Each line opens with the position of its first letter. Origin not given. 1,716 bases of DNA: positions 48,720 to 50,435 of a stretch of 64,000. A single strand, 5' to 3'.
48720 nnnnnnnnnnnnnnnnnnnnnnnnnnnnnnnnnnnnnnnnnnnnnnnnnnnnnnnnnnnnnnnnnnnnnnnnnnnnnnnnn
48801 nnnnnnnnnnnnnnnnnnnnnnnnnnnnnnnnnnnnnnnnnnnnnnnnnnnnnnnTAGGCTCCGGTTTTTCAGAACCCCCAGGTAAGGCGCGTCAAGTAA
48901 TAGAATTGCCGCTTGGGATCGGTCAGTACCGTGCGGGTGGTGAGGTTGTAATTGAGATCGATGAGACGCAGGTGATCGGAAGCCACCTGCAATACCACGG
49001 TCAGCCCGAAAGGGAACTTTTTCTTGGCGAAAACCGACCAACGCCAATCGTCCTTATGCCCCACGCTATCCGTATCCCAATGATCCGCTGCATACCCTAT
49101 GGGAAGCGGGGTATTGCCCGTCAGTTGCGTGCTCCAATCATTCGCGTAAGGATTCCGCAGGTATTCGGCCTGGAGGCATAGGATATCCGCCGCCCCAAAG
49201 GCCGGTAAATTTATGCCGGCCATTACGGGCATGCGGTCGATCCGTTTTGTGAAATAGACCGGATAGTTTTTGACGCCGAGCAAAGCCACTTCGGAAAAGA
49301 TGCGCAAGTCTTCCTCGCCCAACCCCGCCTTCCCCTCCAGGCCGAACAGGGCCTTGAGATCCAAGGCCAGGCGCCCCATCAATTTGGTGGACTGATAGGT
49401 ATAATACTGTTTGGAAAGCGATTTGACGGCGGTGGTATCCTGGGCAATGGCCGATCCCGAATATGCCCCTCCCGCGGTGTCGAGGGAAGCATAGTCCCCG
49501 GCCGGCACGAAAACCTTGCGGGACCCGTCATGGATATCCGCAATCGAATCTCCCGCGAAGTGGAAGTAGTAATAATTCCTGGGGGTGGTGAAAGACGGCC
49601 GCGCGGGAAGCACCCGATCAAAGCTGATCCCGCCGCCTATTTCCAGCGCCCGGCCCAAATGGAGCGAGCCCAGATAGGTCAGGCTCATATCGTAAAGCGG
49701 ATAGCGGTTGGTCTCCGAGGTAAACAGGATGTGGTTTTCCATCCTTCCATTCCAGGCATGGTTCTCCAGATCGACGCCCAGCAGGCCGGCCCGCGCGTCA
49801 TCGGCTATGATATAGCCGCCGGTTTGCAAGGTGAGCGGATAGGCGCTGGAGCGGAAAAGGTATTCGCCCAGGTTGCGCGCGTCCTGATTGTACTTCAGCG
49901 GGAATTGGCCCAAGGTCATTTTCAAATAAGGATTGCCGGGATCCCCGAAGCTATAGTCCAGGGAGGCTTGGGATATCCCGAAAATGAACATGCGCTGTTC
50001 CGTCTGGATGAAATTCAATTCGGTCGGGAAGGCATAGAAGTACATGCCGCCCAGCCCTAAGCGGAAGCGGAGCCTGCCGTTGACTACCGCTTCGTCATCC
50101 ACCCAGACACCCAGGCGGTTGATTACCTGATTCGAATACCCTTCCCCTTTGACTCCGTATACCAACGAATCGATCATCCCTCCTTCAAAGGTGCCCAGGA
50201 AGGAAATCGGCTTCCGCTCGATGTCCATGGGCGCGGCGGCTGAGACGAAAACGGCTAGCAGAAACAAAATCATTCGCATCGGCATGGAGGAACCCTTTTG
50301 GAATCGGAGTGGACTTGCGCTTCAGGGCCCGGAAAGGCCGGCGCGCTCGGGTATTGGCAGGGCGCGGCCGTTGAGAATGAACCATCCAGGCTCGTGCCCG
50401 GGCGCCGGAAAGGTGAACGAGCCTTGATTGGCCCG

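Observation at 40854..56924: Secreted glycan-processing locus without SusC/SusD: two alginate-lyase-family paralogues, GH95, a CBM protein, an outer-membrane barrel, an FG-GAP propeller, a PQQ sugar dehydrogenase and DUF1080+isomerase. At least five members end in sorting-domain-like tails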

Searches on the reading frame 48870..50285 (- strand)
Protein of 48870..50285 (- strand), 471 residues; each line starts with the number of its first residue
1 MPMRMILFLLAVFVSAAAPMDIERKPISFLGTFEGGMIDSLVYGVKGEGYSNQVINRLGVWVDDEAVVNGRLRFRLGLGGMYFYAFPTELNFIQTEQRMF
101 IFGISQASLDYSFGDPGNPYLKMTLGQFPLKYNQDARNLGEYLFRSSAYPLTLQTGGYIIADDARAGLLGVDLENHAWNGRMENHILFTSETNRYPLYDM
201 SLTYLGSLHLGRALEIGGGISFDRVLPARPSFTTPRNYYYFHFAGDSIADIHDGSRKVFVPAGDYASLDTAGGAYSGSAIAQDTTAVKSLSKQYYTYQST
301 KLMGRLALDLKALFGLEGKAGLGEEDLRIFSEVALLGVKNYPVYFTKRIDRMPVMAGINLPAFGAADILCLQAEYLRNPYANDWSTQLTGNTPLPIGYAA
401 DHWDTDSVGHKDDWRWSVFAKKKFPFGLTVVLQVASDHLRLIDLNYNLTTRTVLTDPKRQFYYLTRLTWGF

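Call 3: search_protein_families(library=pfam, proteins=[window:48870-50285:-], max_evalue=0.01)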
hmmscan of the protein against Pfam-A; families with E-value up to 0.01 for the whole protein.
window:48870-50285:- (471 aa): 0 families

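Call 6: search_protein_families(library=ncbifam, proteins=[window:48870-50285:-], max_evalue=1)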
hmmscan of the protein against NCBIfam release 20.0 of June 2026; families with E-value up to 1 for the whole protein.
window:48870-50285:- (471 aa): 0 families

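Call 14: find_homologous_proteins(query=window:48870-50285:-)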
Query window:48870-50285:- (471 aa): 310 proteins with E <= 0.001 among 8000 candidates; the best 120 are listed.
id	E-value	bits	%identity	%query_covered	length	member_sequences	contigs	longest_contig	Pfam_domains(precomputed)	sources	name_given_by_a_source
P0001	0.0e+0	1084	100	100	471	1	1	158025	-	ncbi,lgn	-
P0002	6.7e-133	462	50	96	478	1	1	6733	-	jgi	jgi:hypothetical protein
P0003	6.1e-83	297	36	100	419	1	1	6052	-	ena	-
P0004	2.5e-82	295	36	98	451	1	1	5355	-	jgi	-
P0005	9.7e-78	280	39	89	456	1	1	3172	-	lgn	-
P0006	7.8e-75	271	34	99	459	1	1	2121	-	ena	-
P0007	9.7e-75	270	37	99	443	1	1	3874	-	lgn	-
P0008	5.8e-72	261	36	97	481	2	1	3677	-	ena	-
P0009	1.6e-71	260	35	97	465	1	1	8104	-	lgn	-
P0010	2.9e-71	259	34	99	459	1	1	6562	-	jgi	jgi:hypothetical protein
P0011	4.4e-71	258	35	98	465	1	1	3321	-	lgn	-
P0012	9.7e-71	257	37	95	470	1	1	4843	-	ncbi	-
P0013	3.0e-70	256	34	98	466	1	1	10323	-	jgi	jgi:hypothetical protein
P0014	4.0e-70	255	35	97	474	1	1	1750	-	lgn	-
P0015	7.4e-70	254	36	100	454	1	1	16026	-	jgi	jgi:hypothetical protein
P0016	2.2e-69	253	36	96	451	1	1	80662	-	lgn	-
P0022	7.4e-67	244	36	97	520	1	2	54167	-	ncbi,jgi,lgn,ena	-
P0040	1.2e-61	227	33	100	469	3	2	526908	-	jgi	jgi:hypothetical protein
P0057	9.8e-58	214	35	87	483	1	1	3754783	-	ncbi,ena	-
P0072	6.6e-56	208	28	95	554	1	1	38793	-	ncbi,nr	ncbi:MAG: hypothetical protein HQK83_07170 [Fibrobacteria bacterium]|nr:hypothetical protein [Fibrob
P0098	1.3e-51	194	32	97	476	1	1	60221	-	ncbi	-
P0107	6.4e-50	189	34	84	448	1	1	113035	-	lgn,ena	-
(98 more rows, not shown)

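Call 16: find_encoding_contigs(protein=P0001, flank=2000, max_places=4)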
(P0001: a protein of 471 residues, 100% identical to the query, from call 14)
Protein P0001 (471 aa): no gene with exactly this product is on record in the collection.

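Call 17: find_encoding_contigs(protein=P0057, flank=10000, max_places=3)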
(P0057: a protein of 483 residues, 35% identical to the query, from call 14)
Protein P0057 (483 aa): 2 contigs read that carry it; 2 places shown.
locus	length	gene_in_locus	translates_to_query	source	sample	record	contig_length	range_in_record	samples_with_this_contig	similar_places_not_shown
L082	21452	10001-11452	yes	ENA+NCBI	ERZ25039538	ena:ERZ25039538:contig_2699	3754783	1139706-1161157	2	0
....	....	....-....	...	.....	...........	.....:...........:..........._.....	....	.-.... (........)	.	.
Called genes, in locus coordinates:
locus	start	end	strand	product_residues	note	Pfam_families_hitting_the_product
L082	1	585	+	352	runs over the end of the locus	PF08331:QueG_DUF1730, PF13484:Fer4_16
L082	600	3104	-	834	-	PF20308:TPR-S (faint), PF00515:TPR_1 (faint), PF07719:TPR_2 (faint), PF12569:NatA_aux_su (faint), PF13432:TPR_16, PF23914:TPR_CcmH_CycH, PF14559:TPR_19 (weak), PF14559:TPR_19, +12 more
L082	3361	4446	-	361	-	PF01408:GFO_IDH_MocA, PF02894:GFO_IDH_MocA_C, PF22725:GFO_IDH_MocA_C3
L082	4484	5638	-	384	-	PF01408:GFO_IDH_MocA, PF02894:GFO_IDH_MocA_C, PF22725:GFO_IDH_MocA_C3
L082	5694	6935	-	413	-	PF01261:AP_endonuc_2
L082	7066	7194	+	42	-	-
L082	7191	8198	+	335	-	PF00356:LacI, PF00532:Peripla_BP_1, PF13407:Peripla_BP_4, PF13377:Peripla_BP_3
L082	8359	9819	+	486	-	PF16499:Melibiase_2, PF17450:Melibiase_2_C (weak), PF17801:Melibiase_C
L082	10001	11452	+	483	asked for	-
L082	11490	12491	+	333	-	PF01087:GalP_UDP_transf, PF02744:GalP_UDP_tr_C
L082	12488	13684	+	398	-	PF10509:GalKase_gal_bdg, PF00288:GHMP_kinases_N, PF08544:GHMP_kinases_C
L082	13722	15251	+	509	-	PF00474:SSF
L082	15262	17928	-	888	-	PF02861:Clp_N, PF23569:NBD_SMAX1, PF00004:AAA, PF17871:AAA_lid_9, PF00004:AAA, PF07724:AAA_2, PF07728:AAA_5, PF10431:ClpB_D2-small, +7 more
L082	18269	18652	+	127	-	-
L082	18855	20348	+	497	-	PF00224:PK, PF03328:HpcH_HpaI (faint)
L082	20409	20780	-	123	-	PF01597:GCV_H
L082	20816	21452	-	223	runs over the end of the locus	-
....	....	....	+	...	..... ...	-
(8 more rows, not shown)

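Call 21: find_encoding_contigs(protein=P0040, flank=10000, max_places=2)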
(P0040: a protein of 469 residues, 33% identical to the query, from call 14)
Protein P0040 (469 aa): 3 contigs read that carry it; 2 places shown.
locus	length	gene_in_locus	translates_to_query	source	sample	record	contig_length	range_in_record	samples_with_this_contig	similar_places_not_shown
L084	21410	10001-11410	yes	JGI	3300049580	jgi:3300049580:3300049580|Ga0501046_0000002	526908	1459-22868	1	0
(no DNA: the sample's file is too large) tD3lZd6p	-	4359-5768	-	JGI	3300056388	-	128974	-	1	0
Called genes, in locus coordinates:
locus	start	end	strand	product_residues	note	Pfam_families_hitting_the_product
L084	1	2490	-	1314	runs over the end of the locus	PF02368:Big_2 (faint), PF09136:Glucodextran_B (faint), PF19077:Big_13 (faint)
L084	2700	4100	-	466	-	-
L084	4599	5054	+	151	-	-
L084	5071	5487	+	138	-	-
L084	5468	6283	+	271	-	PF07963:N_methyl (weak)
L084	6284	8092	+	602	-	PF07691:PA14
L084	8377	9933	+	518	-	PF07995:GSDH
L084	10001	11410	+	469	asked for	-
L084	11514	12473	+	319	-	PF03422:CBM_6 (weak)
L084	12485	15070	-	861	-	PF07691:PA14 (weak), PF13290:CHB_HEX_C_1, PF13287:Fn3_assoc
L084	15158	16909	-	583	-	PF13620:CarboxypepD_reg (weak), PF10102:DUF2341, PF13385:Laminin_G_3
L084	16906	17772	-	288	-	PF14394:DUF4423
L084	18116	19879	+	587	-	-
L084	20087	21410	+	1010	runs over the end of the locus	-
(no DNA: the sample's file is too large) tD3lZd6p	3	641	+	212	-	?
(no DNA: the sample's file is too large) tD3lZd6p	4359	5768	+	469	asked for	-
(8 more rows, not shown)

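Call 22: find_encoding_contigs(protein=P0022, flank=10000, max_places=2)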
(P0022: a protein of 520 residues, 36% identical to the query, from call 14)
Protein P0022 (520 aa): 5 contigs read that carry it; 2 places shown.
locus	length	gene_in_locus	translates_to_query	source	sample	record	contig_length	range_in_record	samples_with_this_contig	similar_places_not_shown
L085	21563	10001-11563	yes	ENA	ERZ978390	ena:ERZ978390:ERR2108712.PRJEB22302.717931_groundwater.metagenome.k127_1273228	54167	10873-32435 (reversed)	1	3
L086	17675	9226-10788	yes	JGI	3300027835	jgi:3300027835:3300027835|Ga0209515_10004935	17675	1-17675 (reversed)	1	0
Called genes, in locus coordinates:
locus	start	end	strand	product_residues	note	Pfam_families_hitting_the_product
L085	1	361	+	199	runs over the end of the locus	-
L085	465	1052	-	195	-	PF03168:LEA_2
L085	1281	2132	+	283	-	PF14394:DUF4423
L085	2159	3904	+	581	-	PF13620:CarboxypepD_reg (faint), PF10102:DUF2341, PF13385:Laminin_G_3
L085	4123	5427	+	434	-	PF01408:GFO_IDH_MocA, PF19051:GFO_IDH_MocA_C2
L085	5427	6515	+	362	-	PF13646:HEAT_2 (faint)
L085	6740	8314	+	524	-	-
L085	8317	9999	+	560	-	-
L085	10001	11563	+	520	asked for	-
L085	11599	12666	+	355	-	PF06439:3keto-disac_hyd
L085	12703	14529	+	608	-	PF07995:GSDH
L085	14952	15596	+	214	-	PF07589:PEP_exosort_dom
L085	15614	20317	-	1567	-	PF00270:DEAD, PF04851:ResIII (weak), PF00271:Helicase_C, PF19306:WHD_Lhr, PF08494:DEAD_assoc, PF23235:WHD_3rd_Lhr, PF23234:WHD_4th_Lhr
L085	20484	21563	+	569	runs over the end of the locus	PF18158:AidB_N, PF02770:Acyl-CoA_dh_M, PF00441:Acyl-CoA_dh_1, PF08028:Acyl-CoA_dh_2 (weak), PF22924:ACOX_C_alpha1, PF22217:ACDH-11_C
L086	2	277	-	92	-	?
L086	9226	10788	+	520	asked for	-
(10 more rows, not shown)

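Call 28: predict_structure(alignment_id=A1)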
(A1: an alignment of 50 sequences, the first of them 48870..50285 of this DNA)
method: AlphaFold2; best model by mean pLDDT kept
length: 471 residues; sequences in the alignment: 50
mean_pLDDT: 86.6   pTM: 0.85
mean pLDDT of the five models: 86.6, 86.2, 85.9, 85.7, 85.6
residues with pLDDT >= 90: 331; 70-90: 65; 50-70: 26; < 50: 49
segments of 3 or more residues with pLDDT < 50: 249-286, 398-407
pLDDT, mean of each block of 10 residues (from residue 1): 67 67 96 96 80 95 97 97 94 94 96 95 97 95 95 92 92 96 98 94 98 98 98 93 58 38 35 41 51 94 98 95 95 98 90 98 96 93 88 72 49 92 96 96 93 81 97 90
secondary structure, 60 per line:
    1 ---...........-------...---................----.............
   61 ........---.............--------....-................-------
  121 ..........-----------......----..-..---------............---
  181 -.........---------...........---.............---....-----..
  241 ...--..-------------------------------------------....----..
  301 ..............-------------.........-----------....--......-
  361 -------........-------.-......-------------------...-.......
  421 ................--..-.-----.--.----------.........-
elements in order: H4-14 E22-24 E28-43 E48-68 E72-84 H93-96 E98-113 E121-130 H142-145 E166-177 E182-190 E200-210 E214-226 H230-233 E239-243 E291-294 E299-309 H310-314 E328-336 H348-351 E354-359 E368-375 H385-390 E414-424 E428-436 E462-470

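Call 38: find_encoding_contigs(protein=P0002, flank=10000, max_places=2)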
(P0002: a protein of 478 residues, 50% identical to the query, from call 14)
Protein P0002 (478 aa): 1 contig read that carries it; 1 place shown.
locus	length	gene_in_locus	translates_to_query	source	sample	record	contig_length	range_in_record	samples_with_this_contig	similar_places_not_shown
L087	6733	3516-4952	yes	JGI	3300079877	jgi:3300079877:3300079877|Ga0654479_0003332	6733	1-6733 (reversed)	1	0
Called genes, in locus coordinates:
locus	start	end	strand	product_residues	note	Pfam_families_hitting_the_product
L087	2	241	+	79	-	?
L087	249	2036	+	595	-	PF23500:DUF7133 (weak)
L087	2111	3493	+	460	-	PF01839:FG-GAP (faint), PF13517:FG-GAP_3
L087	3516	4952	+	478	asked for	-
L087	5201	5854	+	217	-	-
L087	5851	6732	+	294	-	?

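Call 39: find_encoding_contigs(protein=P0072, flank=10000, max_places=2)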
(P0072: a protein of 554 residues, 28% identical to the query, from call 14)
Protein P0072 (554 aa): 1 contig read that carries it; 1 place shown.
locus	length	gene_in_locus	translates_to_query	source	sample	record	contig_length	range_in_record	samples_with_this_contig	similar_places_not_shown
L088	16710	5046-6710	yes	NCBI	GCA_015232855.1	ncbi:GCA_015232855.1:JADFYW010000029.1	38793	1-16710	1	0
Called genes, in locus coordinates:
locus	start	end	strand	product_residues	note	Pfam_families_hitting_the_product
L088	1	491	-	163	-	PF02585:PIG-L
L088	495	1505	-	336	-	PF01380:SIS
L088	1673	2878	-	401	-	PF00365:PFK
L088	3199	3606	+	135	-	PF01814:Hemerythrin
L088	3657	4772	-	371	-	PF03372:Exo_endo_phos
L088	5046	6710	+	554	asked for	-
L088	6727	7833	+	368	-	PF06439:3keto-disac_hyd, PF18962:Por_Secre_tail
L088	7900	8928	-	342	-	PF06439:3keto-disac_hyd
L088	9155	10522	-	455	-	-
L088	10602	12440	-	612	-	PF07995:GSDH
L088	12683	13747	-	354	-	PF01408:GFO_IDH_MocA, PF02894:GFO_IDH_MocA_C (weak), PF22725:GFO_IDH_MocA_C3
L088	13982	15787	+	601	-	PF08448:PAS_4, PF13426:PAS_9 (faint), PF07228:SpoIIE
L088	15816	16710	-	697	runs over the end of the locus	PF13414:TPR_11, PF14559:TPR_19 (weak), PF13424:TPR_12, PF13414:TPR_11 (weak), PF14559:TPR_19 (weak), PF13432:TPR_16 (weak), PF14559:TPR_19, PF07719:TPR_2, +17 more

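Call 40: find_encoding_contigs(protein=P0107, flank=10000, max_places=2)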
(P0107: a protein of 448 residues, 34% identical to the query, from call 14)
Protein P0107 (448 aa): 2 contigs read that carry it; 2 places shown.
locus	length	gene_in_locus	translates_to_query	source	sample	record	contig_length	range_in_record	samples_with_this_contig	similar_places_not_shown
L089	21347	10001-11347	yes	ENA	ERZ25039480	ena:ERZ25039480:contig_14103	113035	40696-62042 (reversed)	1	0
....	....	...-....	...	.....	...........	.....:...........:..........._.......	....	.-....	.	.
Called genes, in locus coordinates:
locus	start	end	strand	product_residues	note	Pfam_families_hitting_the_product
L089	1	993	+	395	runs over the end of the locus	PF20434:BD-FAE, PF07859:Abhydrolase_3, PF00326:Peptidase_S9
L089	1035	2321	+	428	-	PF09206:ArabFuran-catal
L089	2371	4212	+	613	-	PF04616:Glyco_hydro_43, PF00754:F5_F8_type_C, PF22633:F5_F8_type_C_2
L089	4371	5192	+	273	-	PF02838:Glyco_hydro_20b, PF00728:Glyco_hydro_20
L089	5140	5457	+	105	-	PF00728:Glyco_hydro_20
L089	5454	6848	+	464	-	PF00728:Glyco_hydro_20 (weak)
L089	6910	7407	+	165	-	-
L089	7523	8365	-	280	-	-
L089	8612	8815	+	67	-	-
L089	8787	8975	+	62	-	PF02836:Glyco_hydro_2_C (weak)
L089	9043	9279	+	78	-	-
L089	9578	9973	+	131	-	-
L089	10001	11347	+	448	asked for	-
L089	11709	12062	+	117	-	-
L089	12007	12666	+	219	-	PF22842:Pel9A-like_beta_helix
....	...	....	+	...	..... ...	-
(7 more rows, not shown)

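Call 42: search_protein_families(library=ncbifam, proteins=[L088:6727-7833:+, L088:7900-8928:-, L088:9155-10522:-, L088:10602-12440:-, L087:249-2036:+, L084:8377-9933:+, L084:11514-12473:+, L085:11599-12666:+, L085:12703-14529:+, L082:8359-9819:+], max_evalue=1)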
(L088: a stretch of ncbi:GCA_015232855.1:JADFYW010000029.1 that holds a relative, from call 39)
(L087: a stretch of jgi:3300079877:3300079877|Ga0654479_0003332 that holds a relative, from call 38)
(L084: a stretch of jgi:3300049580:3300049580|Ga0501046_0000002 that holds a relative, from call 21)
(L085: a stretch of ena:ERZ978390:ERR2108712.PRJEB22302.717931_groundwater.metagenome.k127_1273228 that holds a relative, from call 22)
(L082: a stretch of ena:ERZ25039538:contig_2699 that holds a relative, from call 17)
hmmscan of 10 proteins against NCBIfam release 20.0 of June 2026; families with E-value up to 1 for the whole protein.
L088:6727-7833:+ (368 aa): 5 families
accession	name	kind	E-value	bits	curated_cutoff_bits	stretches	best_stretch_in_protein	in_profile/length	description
TIGR04183.1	Por_Secre_tail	domain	1.1e-09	38.1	23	1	307-367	11-71/72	T9SS type A sorting domain-containing protein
NF038113.1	T9SSA_dep_M36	equivalog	9.6e-06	24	885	1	298-367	795-868/869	T9SS-dependent M36 family metallopeptidase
NF052644.1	T9SS_DNase_Rie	equivalog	4.6e-05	22.9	260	1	316-366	199-249/251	T9SS-dependent surface endonuclease, AS87_RS02955 family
NF033708.1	T9SS_Cterm_ChiA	domain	0.00068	19.5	40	1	318-368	3-55/55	T9SS sorting signal type C domain-containing protein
NF050177.1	TapA_OM_Porphy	equivalog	0.0013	17.5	500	1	290-367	465-543/544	TapA/TapC family T9SS-dependent outer membrane protein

L088:7900-8928:- (342 aa): 0 families

L088:9155-10522:- (455 aa): 3 families
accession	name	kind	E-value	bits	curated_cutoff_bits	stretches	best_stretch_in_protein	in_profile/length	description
TIGR03806.1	chp_HNE_0200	subfamily_domain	2.1e-26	92.8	313.3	1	59-359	20-314/314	SO2930 family diheme c-type cytochrome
TIGR04183.1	Por_Secre_tail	domain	0.0013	18.6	23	1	397-446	10-59/72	T9SS type A sorting domain-containing protein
TIGR01904.2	GSu_C4xC__C2xCH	domain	0.19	11.5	27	0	196-212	49-65/73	CxxxxCH/CxxCH domain c-type cytochrome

L088:10602-12440:- (612 aa): 3 families
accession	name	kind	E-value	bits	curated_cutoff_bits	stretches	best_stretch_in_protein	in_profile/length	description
TIGR03606.1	non_repeat_PQQ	subfamily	4.3e-09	35.7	434.55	1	115-264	66-214/454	glucose/sorbosone family PQQ-dependent dehydrogenase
TIGR04183.1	Por_Secre_tail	domain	0.00026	20.9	23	1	553-604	15-65/72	T9SS type A sorting domain-containing protein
NF033206.1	ScyE_fam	subfamily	0.027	14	80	0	466-527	233-293/333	ScyD/ScyE family protein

L087:249-2036:+ (595 aa): 3 families
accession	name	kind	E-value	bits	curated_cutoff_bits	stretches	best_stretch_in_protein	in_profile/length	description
TIGR02604.1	Piru_Ver_Nterm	subfamily_domain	2.5e-09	37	122.2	1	108-356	64-336/367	PVC-type heme-binding CxxCH protein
NF007362.0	PRK09859.1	equivalog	0.18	10.9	738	1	422-475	131-186/385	multidrug transporter subunit MdtE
NF038068.1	LaoB_over_CadC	equivalog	0.71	10.1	45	1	337-355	15-33/41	L-arginine responsive protein LaoB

L084:8377-9933:+ (518 aa): 3 families
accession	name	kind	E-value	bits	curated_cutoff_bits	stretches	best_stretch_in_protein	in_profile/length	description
TIGR03606.1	non_repeat_PQQ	subfamily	3.3e-14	52.5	434.55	1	77-289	52-273/454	glucose/sorbosone family PQQ-dependent dehydrogenase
TIGR02604.1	Piru_Ver_Nterm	subfamily_domain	5.4e-05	22.7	122.2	1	167-407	122-337/367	PVC-type heme-binding CxxCH protein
TIGR04183.1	Por_Secre_tail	domain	0.0014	18.5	23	1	464-513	19-67/72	T9SS type A sorting domain-containing protein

L084:11514-12473:+ (319 aa): 0 families

L085:11599-12666:+ (355 aa): 2 families
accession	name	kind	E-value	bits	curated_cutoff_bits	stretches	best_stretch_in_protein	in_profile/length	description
TIGR04183.1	Por_Secre_tail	domain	0.00017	21.5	23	1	290-350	13-71/72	T9SS type A sorting domain-containing protein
NF047434.1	LA_0364_fam_lipo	equivalog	0.24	11.9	40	1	191-232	54-94/94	LA_0364 family Cys-rich lipoprotein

L085:12703-14529:+ (608 aa): 2 families
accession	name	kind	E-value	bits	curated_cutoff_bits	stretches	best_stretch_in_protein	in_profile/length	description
TIGR03606.1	non_repeat_PQQ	subfamily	2.1e-11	43.3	434.55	1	58-366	16-286/454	glucose/sorbosone family PQQ-dependent dehydrogenase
TIGR02604.1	Piru_Ver_Nterm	subfamily_domain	0.028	13.8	122.2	0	193-257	123-172/367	PVC-type heme-binding CxxCH protein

L082:8359-9819:+ (486 aa): 0 families
